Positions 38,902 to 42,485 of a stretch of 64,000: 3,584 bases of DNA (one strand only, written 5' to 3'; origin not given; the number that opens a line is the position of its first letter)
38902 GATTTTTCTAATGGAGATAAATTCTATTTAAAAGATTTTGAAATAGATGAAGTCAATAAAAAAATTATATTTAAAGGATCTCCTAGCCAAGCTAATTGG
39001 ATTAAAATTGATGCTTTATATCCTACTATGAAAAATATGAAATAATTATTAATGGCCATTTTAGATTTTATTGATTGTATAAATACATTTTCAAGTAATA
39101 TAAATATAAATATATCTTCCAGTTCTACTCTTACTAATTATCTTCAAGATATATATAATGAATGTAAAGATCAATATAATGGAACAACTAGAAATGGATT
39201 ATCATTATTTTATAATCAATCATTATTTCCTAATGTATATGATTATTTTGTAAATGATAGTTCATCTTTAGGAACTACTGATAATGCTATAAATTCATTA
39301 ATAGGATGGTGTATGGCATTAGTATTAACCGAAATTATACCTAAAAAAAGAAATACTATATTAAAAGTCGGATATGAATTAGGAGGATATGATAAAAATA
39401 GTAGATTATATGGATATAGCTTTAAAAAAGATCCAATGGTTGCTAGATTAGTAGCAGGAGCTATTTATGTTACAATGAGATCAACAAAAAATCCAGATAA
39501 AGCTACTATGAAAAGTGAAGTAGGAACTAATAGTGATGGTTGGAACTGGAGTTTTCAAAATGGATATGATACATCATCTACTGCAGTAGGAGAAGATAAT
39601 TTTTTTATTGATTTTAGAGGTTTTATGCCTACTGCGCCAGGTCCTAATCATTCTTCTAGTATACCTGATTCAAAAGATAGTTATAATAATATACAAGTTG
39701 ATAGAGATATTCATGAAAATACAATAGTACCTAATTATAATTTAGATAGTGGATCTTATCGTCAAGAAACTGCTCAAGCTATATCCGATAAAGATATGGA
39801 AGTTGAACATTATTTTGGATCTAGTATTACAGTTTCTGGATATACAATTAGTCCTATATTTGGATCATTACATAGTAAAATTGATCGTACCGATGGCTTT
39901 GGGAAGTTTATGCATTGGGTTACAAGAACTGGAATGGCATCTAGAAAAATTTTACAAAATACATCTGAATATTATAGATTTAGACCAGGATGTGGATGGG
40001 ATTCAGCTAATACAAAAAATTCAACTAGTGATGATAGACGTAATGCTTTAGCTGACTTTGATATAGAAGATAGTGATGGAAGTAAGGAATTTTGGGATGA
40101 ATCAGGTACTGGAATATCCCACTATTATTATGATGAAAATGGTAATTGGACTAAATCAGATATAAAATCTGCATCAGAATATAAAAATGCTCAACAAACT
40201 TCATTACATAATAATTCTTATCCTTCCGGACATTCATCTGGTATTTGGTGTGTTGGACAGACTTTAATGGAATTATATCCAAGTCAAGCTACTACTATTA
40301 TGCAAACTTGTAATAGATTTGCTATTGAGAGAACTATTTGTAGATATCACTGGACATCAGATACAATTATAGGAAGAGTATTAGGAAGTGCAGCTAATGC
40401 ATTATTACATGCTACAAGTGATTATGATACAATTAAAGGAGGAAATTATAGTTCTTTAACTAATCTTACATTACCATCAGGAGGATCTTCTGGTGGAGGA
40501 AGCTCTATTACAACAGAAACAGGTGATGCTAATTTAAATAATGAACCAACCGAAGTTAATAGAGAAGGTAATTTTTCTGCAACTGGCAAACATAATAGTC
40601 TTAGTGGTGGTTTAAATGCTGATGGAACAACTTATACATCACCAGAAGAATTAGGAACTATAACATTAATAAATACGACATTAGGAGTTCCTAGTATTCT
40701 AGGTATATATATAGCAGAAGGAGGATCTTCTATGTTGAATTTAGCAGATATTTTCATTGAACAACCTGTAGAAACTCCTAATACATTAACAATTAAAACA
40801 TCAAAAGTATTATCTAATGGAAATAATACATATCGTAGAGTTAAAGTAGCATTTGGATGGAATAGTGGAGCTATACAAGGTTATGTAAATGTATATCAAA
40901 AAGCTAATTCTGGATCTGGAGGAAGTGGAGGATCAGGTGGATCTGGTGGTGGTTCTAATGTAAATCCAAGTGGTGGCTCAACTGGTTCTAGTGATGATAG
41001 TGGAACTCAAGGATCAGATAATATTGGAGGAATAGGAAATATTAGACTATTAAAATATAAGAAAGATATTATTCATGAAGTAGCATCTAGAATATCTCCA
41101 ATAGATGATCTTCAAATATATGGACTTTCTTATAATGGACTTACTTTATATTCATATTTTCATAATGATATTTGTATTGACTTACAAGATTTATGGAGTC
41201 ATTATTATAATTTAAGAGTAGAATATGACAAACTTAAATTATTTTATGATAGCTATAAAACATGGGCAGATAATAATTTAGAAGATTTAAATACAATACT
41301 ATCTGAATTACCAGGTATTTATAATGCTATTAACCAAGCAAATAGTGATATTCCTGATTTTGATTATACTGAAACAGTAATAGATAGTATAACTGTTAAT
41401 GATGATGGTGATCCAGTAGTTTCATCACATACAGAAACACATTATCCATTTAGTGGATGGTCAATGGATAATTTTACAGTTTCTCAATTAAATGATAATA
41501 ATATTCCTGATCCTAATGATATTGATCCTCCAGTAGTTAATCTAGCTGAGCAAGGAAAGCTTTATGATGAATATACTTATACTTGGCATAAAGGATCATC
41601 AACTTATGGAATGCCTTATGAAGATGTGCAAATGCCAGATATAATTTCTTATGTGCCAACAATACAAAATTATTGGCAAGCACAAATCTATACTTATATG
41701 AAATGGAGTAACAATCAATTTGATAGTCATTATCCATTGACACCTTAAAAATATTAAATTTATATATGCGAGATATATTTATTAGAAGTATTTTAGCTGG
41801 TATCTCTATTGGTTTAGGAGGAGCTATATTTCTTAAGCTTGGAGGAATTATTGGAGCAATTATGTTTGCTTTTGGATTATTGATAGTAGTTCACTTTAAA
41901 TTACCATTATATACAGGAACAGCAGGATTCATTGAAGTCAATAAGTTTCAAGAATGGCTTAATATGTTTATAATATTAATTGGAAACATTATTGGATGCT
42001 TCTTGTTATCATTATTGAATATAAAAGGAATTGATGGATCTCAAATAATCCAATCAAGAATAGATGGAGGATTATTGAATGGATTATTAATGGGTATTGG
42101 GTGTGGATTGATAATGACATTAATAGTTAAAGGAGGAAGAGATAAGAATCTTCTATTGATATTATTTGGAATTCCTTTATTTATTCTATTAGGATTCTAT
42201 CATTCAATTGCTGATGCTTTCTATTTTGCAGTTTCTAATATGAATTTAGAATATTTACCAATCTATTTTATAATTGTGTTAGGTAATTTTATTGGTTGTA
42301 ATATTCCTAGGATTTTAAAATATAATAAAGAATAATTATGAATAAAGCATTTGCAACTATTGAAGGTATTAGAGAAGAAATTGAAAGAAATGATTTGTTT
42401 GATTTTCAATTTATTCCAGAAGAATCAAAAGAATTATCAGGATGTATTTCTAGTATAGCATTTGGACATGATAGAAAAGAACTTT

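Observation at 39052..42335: Large Gly/Ser-linked modular protein with a PAP2 acid-phosphatase domain, followed by a miniature FNT-family channel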

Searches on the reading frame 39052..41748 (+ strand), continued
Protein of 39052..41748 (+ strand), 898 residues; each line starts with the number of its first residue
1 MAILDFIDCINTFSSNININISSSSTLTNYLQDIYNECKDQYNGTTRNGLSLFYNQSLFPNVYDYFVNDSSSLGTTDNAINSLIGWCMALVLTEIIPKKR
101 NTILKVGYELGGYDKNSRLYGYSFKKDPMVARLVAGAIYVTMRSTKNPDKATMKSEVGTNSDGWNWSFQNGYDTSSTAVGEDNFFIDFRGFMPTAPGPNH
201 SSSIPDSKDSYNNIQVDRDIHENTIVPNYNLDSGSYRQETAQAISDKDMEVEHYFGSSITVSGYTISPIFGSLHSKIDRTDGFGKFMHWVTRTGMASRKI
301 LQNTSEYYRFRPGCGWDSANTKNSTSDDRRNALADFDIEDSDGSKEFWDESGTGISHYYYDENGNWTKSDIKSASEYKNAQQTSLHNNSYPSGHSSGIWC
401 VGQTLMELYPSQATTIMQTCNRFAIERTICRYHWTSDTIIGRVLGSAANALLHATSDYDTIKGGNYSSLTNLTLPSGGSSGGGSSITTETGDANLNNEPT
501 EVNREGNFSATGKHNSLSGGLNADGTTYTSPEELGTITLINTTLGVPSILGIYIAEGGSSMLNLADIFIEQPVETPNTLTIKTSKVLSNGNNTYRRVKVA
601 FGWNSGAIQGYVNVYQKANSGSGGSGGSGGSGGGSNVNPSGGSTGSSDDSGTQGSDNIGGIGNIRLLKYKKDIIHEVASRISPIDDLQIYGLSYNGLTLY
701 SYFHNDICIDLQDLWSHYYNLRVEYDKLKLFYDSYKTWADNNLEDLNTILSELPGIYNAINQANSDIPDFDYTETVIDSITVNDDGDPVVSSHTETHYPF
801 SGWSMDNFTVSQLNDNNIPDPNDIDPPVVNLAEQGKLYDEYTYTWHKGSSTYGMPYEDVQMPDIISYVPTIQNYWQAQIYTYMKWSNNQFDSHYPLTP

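Call 54: fold_search(model_id=the predicted structure, library=pdb)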
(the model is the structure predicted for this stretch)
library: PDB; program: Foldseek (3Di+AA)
matches with E <= 10: 647; with E <= 0.001: 0
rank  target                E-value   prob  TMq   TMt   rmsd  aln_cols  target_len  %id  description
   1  9qcj_B                2.2e-03  1.00  0.16  0.59   5.3       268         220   18  Crystal structure of PhoC wild type acid phosphatase (released 2026-01-14)
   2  9qcj_A                2.7e-03  1.00  0.17  0.58   7.7       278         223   18  Crystal structure of PhoC wild type acid phosphatase (released 2026-01-14)
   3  8yc1_C                2.8e-03  1.00  0.17  0.59   5.5       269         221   17  Acid phosphate hydrolase from Shigella flexneri (apo) (released 2025-02-19)
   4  1iw8_C                3.1e-03  1.00  0.18  0.65   4.0       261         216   18  Crystal Structure of a mutant of acid phosphatase from Escherichia blattae (G74D/I153T) (released 2002-09-11)
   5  2a96_A                3.6e-03  1.00  0.19  0.72   4.2       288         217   18  Crystal structure of phosphate tethered PhoN of S. typhimurium (released 2006-05-23)
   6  9jq0                  3.8e-03  1.00  0.18  0.60   5.0       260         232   18  Acid phosphatase KpAP mutant - E104G (released 2024-11-06)
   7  8yc1_B                3.8e-03  1.00  0.17  0.61   6.0       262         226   18  Acid phosphate hydrolase from Shigella flexneri (apo) (released 2025-02-19)
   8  1iw8_D                4.5e-03  1.00  0.17  0.65   3.9       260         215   17  Crystal Structure of a mutant of acid phosphatase from Escherichia blattae (G74D/I153T) (released 2002-09-11)
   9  1iw8_A                5.0e-03  1.00  0.17  0.63   4.2       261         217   18  Crystal Structure of a mutant of acid phosphatase from Escherichia blattae (G74D/I153T) (released 2002-09-11)
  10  1iw8_B                5.2e-03  1.00  0.17  0.64   4.4       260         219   18  Crystal Structure of a mutant of acid phosphatase from Escherichia blattae (G74D/I153T) (released 2002-09-11)
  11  2a96_B                5.2e-03  1.00  0.19  0.70   7.3       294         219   18  Crystal structure of phosphate tethered PhoN of S. typhimurium (released 2006-05-23)
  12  1iw8_E                6.3e-03  1.00  0.17  0.63   4.9       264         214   17  Crystal Structure of a mutant of acid phosphatase from Escherichia blattae (G74D/I153T) (released 2002-09-11)
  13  8yc1_A                6.3e-03  1.00  0.17  0.61   5.3       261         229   19  Acid phosphate hydrolase from Shigella flexneri (apo) (released 2025-02-19)
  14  9qcj_C                6.9e-03  1.00  0.17  0.59   6.9       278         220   18  Crystal structure of PhoC wild type acid phosphatase (released 2026-01-14)
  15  9qci_B                7.9e-03  1.00  0.17  0.62   6.2       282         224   18  Crystal structure of PhoC mutant acid phosphatase (released 2026-01-14)
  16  1iw8_F                8.3e-03  1.00  0.17  0.63   4.6       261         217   18  Crystal Structure of a mutant of acid phosphatase from Escherichia blattae (G74D/I153T) (released 2002-09-11)
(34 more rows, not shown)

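Call 76: search_solved_structures(query=A2, max_evalue=0.01, show_alignments=2)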
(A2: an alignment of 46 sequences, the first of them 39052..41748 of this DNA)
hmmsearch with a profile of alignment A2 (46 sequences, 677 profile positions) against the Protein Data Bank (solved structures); distinct sequences matched with E-value up to 0.01: 12.
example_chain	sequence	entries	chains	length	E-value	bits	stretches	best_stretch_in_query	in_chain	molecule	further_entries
1iw8_A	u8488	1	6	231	3e-21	79.3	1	445-537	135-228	acid phosphatase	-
9qcj_A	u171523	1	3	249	4.8e-21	78.6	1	443-538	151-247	Major phosphate-irrepressible acid phosphatase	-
1d2t_A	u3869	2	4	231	7e-21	78.1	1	445-537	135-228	ACID PHOSPHATASE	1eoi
9qci_A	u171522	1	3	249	7.8e-21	77.9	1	444-538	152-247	Major phosphate-irrepressible acid phosphatase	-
9jq0_A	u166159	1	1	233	1.5e-20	77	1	445-537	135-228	Acid phosphatase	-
8yc1_A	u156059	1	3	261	3e-20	76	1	444-538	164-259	Acid phosphatase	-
9htz_A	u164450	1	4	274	1.8e-17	66.8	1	453-544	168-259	Phosphatase PAP2 family protein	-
2akc_A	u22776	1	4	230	1.4e-13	54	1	454-539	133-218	class A nonspecific acid phosphatase PhoN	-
2a96_A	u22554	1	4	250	1.5e-13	53.8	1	454-539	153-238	class A nonspecific acid phosphatase PhoN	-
2ipb_A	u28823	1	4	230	2.4e-13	53.2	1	454-539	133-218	Class A nonspecific acid phosphatase PhoN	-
7f18_A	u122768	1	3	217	0.00032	23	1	454-521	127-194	Acid phosphatase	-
7f17_A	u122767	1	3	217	0.00037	22.8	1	454-521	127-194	Acid phosphatase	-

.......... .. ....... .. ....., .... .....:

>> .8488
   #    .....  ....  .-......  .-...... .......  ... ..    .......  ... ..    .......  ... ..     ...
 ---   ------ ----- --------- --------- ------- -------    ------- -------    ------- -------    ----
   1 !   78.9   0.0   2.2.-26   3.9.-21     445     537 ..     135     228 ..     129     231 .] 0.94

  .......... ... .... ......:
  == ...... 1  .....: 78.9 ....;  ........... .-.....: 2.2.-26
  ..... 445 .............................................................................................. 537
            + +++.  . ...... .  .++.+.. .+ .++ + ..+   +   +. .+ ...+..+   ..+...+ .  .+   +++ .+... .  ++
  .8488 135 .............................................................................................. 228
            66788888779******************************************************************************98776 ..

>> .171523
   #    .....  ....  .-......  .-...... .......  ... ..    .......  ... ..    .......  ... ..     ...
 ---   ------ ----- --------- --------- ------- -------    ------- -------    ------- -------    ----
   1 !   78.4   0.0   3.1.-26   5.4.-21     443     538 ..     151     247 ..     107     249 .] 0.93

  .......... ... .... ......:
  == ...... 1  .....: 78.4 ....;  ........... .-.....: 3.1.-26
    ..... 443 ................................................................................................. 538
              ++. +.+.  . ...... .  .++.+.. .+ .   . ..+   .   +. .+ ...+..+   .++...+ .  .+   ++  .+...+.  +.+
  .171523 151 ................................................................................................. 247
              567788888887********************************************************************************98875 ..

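Call 89: find_related_loci(query=A2, collection=viral_contigs, flank=5000)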
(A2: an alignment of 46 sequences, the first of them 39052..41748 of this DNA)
Query A2 (898 aa) in viral_contigs; peptide patterns used: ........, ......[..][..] (x = any residue, [..] = any of these).
46 stretches matched a pattern; 25 encode a relative of the query (tblastn E <= 1e-3); 25 distinct loci.
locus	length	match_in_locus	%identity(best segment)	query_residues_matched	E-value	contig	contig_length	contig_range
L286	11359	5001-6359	45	5-461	2e-112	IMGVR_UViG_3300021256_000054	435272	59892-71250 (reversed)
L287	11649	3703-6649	43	5-461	1e-109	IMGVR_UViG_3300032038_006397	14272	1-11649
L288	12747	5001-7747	42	5-461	2e-108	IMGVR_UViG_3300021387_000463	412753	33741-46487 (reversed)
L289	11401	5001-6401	43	5-459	2e-105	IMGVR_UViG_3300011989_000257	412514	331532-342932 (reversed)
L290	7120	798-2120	44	19-461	9e-105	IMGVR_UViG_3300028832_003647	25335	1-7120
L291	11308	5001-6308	43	20-458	2e-103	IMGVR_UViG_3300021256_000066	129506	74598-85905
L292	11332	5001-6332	44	20-462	8e-101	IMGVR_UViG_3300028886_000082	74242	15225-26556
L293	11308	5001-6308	41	20-458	2e-99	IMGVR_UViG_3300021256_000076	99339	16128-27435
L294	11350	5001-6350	42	8-461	1e-98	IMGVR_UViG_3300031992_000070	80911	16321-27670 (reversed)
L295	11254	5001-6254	36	19-461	4e-75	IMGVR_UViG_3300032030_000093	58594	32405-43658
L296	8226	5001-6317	34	23-491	3e-69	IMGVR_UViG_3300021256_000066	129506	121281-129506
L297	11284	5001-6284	34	10-461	4e-67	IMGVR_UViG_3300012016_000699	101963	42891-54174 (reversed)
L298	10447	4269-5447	33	41-459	2e-57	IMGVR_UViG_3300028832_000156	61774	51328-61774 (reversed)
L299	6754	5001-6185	32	41-459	2e-50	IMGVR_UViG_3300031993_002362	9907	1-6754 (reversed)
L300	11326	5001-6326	43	21-461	8e-107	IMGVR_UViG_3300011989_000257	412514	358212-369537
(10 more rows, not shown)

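Call 93: search_protein_families(library=phrogs, alignment_id=A7, max_evalue=0.00001)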
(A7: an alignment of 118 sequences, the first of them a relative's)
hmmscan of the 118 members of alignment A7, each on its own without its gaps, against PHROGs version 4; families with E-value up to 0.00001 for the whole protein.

A. member 1, L286:2818-3321:+ (168 aa): 0 families

B. families by the number of members that match (of 118 scanned): 84 families (the first 25 are shown)
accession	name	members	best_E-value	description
phrog_822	-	3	1e-55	amidase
phrog_1493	-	3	4.7e-38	endolysin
phrog_219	-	3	1.7e-16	baseplate wedge subunit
phrog_1224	-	3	1.1e-15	endolysin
phrog_2649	-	3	1.5e-15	endolysin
phrog_261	-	3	3e-15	baseplate wedge subunit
phrog_43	-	3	6.3e-15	baseplate wedge subunit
phrog_35436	-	3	9.3e-12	amidase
phrog_10646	-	3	9e-10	baseplate wedge subunit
phrog_17214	-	3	1e-06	endolysin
phrog_11226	-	2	1.5e-107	portal protein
phrog_16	-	2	9.1e-33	DNA helicase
phrog_24616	-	2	2.3e-29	-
phrog_1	-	2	4.8e-27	integrase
phrog_15610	-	2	1.2e-25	protease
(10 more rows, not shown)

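Call 94: search_protein_families(library=pfam, alignment_id=A8, max_evalue=0.001)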
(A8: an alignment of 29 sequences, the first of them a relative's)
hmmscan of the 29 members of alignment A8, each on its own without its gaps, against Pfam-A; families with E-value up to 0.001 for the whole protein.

A. member 1, L286:4503-6383:+ (627 aa): 1 family
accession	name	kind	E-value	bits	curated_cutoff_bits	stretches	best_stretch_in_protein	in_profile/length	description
PF01569.27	PAP2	-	4.3e-10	39.9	27.2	1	475-610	22-121/130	PAP2 superfamily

B. families by the number of members that match (of 29 scanned): 8 families
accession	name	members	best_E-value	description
PF01569.27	PAP2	28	6.4e-12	PAP2 superfamily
PF02368.24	Big_2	3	3.8e-12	Bacterial Ig-like domain (group 2)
PF19190.6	BACON_2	2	9.2e-27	Viral BACON domain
PF22359.2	Big-like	2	7.5e-05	Bacterial Ig-like domain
PF13004.13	BACON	1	3.9e-28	Putative binding domain, N-terminal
PF07484.17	Collar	1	1.9e-08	Phage Tail Collar Domain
PF21939.1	Gp10_C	1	2e-07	Baseplate structural protein Gp10, C-terminal domain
PF10394.15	Hat1_N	1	0.00071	Histone acetyl transferase HAT1 N-terminus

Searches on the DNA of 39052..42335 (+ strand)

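Call 6: search_dna_similar(query=window:39052-42335:+, collection=phages, mode=distant, max_rows=15)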
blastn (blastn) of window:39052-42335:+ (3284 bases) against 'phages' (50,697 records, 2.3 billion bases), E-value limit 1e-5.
No match.

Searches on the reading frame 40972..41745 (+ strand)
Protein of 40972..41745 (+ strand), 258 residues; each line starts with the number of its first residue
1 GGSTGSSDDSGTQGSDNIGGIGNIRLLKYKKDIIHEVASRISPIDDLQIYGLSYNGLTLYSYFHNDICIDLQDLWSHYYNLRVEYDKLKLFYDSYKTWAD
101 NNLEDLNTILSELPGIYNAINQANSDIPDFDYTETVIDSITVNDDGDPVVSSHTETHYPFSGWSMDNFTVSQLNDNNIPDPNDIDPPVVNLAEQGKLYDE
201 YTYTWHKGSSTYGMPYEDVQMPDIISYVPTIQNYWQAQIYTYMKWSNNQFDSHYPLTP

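Call 78: search_dna_similar(query=window:40972-41745:+, collection=phages, mode=protein, max_rows=10, max_evalue=0.001)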
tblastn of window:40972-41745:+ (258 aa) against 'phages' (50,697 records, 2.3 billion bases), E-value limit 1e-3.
No match.

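Call 101: find_homologous_proteins(query=window:41029-41745:+, max_evalue=0.001)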
Query window:41029-41745:+: 78 candidates shared short words with the query, none scored E <= 0.001.
